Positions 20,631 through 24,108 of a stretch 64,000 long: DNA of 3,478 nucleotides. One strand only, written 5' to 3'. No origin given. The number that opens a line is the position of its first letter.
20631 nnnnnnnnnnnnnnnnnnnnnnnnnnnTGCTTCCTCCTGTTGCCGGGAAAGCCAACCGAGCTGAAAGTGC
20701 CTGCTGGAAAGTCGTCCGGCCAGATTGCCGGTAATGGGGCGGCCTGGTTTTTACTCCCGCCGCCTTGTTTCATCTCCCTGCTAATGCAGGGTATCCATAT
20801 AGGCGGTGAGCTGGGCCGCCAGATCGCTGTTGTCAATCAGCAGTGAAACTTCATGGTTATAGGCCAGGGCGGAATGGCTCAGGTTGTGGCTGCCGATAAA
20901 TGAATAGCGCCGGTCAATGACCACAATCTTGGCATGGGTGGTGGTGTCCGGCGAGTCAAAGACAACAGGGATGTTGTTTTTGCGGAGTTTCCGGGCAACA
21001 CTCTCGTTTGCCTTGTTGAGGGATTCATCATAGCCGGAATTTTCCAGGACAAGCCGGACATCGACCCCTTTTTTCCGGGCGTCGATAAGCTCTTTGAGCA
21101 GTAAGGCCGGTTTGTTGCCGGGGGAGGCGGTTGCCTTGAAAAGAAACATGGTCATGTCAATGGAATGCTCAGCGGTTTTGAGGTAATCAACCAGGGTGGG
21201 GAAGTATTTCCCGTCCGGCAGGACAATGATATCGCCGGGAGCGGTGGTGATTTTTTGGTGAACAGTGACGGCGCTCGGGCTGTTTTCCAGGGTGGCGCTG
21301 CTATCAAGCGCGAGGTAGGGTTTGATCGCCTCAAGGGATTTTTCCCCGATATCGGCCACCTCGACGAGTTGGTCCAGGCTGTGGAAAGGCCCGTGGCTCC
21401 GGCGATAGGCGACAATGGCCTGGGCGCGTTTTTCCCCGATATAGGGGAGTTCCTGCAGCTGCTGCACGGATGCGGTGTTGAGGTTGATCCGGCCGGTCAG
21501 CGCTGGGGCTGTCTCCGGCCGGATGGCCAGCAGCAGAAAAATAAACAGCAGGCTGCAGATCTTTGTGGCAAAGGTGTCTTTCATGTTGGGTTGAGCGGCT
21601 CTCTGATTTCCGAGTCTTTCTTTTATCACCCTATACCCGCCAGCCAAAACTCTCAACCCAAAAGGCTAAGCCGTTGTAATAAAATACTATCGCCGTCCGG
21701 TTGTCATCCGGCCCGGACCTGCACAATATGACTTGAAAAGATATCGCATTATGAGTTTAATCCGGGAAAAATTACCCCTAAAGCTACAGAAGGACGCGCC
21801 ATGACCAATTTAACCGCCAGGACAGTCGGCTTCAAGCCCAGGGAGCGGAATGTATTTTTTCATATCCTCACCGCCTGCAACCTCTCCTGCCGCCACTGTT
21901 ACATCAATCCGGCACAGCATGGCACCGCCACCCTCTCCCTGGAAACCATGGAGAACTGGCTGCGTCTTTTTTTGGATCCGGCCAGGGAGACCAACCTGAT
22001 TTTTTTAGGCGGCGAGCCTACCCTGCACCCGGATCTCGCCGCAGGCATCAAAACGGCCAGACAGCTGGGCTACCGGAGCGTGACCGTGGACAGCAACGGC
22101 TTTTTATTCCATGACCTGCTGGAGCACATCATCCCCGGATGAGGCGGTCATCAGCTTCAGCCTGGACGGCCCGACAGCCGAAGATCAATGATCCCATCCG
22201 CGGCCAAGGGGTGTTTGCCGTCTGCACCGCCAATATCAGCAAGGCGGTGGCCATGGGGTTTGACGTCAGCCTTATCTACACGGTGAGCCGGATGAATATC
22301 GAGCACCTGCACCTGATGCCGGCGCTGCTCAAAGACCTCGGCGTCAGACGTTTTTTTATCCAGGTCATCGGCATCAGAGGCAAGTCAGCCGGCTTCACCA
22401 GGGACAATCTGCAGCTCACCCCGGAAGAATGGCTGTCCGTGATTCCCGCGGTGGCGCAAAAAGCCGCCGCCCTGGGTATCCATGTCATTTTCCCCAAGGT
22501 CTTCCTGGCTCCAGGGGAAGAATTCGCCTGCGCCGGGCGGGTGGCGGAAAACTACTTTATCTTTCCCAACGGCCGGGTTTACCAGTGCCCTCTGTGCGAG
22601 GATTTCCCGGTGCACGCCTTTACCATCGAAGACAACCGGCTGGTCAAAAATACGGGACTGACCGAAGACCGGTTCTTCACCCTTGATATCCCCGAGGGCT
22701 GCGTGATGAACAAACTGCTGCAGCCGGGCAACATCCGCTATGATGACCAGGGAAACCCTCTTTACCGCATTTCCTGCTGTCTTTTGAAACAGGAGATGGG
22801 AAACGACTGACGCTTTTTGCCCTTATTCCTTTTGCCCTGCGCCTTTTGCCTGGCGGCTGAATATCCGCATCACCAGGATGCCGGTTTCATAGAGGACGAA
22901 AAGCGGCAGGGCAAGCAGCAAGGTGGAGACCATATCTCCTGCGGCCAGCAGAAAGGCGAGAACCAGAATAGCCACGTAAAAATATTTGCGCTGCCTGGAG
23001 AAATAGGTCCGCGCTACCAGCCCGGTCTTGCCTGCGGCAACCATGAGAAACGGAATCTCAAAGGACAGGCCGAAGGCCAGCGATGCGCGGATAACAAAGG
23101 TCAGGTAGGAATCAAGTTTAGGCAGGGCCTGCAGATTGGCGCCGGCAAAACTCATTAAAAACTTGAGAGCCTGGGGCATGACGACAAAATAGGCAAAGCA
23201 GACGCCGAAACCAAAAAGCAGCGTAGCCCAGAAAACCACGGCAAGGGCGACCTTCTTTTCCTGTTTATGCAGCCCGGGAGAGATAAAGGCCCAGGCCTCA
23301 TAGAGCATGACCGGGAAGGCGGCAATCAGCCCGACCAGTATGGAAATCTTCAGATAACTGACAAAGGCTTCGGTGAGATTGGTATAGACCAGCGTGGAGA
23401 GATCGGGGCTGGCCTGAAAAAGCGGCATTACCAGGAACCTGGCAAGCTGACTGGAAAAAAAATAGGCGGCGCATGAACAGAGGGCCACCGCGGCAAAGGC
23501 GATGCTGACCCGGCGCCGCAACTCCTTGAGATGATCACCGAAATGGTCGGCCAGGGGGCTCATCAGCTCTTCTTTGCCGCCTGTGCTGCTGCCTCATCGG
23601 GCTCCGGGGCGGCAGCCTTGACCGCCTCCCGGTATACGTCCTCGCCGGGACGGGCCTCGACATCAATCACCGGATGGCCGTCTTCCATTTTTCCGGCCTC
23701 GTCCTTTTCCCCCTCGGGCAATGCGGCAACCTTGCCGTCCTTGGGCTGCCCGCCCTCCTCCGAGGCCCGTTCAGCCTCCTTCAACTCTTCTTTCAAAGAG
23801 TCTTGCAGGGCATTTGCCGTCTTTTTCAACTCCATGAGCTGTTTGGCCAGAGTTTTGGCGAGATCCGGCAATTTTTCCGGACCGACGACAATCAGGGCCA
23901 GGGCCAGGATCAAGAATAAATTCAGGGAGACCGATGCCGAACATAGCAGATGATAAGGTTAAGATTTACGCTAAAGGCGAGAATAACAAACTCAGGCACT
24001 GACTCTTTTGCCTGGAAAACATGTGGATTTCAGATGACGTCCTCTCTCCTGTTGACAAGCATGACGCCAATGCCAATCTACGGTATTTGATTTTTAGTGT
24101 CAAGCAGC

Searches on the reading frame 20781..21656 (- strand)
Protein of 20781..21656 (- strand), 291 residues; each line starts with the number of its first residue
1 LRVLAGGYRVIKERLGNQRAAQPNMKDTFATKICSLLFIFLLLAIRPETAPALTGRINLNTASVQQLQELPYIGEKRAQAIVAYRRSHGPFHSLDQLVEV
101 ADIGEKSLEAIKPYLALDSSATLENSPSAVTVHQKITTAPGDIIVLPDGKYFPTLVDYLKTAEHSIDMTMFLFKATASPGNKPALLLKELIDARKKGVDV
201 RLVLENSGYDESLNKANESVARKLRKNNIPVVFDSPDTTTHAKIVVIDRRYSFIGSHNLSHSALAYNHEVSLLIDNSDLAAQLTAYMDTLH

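Call 10: search_protein_families(library=pfam, max_evalue=1, proteins=[window:20781-21656:-])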
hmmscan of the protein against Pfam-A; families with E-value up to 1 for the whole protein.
window:20781-21656:- (291 aa): 14 families
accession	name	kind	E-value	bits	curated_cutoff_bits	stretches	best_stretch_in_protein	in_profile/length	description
PF13091.12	PLDc_2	-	3e-25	89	27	1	155-289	1-130/132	PLD-like domain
PF12836.13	HHH_3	-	7e-22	77.8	27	1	56-115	5-64/65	Helix-hairpin-helix motif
PF00633.29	HHH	-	2.5e-08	33.8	24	1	58-84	4-30/30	Helix-hairpin-helix motif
PF17941.7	PP_kinase_C_1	-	1.3e-07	31.8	25.7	1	150-288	18-159/167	Polyphosphate kinase C-terminal domain 1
PF14520.12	HHH_5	-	1.3e-05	26.1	27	1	61-82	31-52/57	Helix-hairpin-helix domain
PF12826.13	HHH_2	-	2.3e-05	24.9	27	1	58-84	28-54/64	Helix-hairpin-helix motif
PF00614.28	PLDc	-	4.5e-05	23.7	21.9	1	241-259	6-24/28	Phospholipase D Active site motif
PF14579.12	HHH_6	-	0.00034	21.2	25.6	1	68-118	28-81/90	Helix-hairpin-helix motif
PF11495.14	Regulator_TrmB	-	0.00068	19.4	22.2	1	186-286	38-124/233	Archaeal transcriptional regulator TrmB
PF03934.19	T2SSK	-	0.0019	19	24.2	1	57-116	1-61/63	Type II secretion system (T2SS), protein K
PF09565.16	RE_NgoFVII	-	0.036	13.8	23.8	1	188-290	35-148/162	NgoFVII restriction endonuclease N-terminal PLD domain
PF20417.3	Gemin6_C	-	0.098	12.8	33.4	1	204-251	2-52/80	Gemin6 C-terminal domain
PF06514.17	PsbU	-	0.1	13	24.5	1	52-115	10-69/93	Photosystem II 12 kDa extrinsic protein (PsbU)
PF14716.13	HHH_8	-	0.12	13.2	30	0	62-84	45-67/73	Helix-hairpin-helix domain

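Call 90: search_protein_families(library=padloc, max_evalue=0.01, proteins=[window:20781-21656:-])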
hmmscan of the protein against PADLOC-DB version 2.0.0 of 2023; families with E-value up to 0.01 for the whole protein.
window:20781-21656:- (291 aa): 29 families (the best 25 are shown)
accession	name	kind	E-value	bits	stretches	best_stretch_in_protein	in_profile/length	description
PDLC02614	DrmC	-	2.6e-16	57.8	1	157-288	28-148/153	DrmC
PDLC02609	DrmC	-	5.1e-15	54.1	1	128-288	76-230/241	DrmC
PDLC03922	MkoB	-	3.9e-12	44.2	1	142-285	304-440/610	-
PDLC02616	DrmC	-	2.2e-11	41.8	1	150-290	81-215/224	DrmC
PDLC02585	DrmC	-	5.4e-11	40.5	1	186-290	134-244/253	DrmC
PDLC02597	DrmC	-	9.4e-11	40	1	184-288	123-233/242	DrmC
PDLC02588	DrmC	-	1.4e-10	39.3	1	184-289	131-242/256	DrmC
PDLC02606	DrmC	-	2.8e-10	38.3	1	153-290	37-173/182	DrmC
PDLC02607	DrmC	-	3.5e-10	37.6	1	186-287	139-250/265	DrmC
PDLC02595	DrmC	-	1.1e-09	36.5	1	186-290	149-258/269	DrmC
PDLC02605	DrmC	-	3.4e-09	34.7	1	238-290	207-259/270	DrmC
PDLC02612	DrmC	-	1e-08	33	1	167-291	103-225/235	DrmC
PDLC02608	DrmC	-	4.4e-08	31.1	1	223-290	84-151/162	DrmC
PDLC02589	DrmC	-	5.8e-08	30.2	1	240-290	204-253/264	DrmC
PDLC02611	DrmC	-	1.1e-07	30.1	1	186-290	26-129/138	DrmC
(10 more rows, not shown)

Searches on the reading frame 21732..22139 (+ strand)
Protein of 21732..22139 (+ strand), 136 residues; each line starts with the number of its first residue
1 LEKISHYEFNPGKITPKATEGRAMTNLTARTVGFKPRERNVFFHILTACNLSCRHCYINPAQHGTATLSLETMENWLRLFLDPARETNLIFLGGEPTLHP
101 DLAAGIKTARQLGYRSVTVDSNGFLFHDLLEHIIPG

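Call 44: search_protein_families(library=pfam, max_evalue=0.001, proteins=[window:21732-22139:+])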
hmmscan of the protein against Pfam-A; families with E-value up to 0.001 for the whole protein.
window:21732-22139:+ (136 aa): 2 families
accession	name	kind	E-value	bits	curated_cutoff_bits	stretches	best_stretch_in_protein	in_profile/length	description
PF04055.27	Radical_SAM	-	2e-12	48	29.5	1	47-132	5-96/166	Radical SAM superfamily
PF13353.11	Fer4_12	-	3.6e-05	24.5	22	1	44-130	10-98/137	4Fe-4S single cluster domain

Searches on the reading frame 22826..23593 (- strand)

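Call 44: search_protein_families(library=pfam, max_evalue=0.001, proteins=[window:22826-23593:-])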
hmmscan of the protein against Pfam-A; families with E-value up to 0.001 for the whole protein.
window:22826-23593:- (256 aa): 1 family
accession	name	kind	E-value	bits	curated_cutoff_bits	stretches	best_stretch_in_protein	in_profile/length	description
PF00902.23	TatC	-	6.6e-62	209.4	25.1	1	20-230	1-208/208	Sec-independent protein translocase protein (TatC)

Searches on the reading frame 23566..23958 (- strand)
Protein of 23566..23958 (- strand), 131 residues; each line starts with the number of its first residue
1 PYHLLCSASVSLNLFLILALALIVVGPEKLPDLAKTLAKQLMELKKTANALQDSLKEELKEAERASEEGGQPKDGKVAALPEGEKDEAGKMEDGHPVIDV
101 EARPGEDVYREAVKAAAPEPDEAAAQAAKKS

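Call 44: search_protein_families(library=pfam, max_evalue=0.001, proteins=[window:23566-23958:-])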
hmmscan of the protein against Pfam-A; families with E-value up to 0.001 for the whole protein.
window:23566-23958:- (131 aa): 1 family
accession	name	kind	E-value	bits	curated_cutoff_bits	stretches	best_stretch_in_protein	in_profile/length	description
PF02416.21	TatA_B_E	-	2e-08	33.8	21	1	14-59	6-51/53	mttA/Hcf106 family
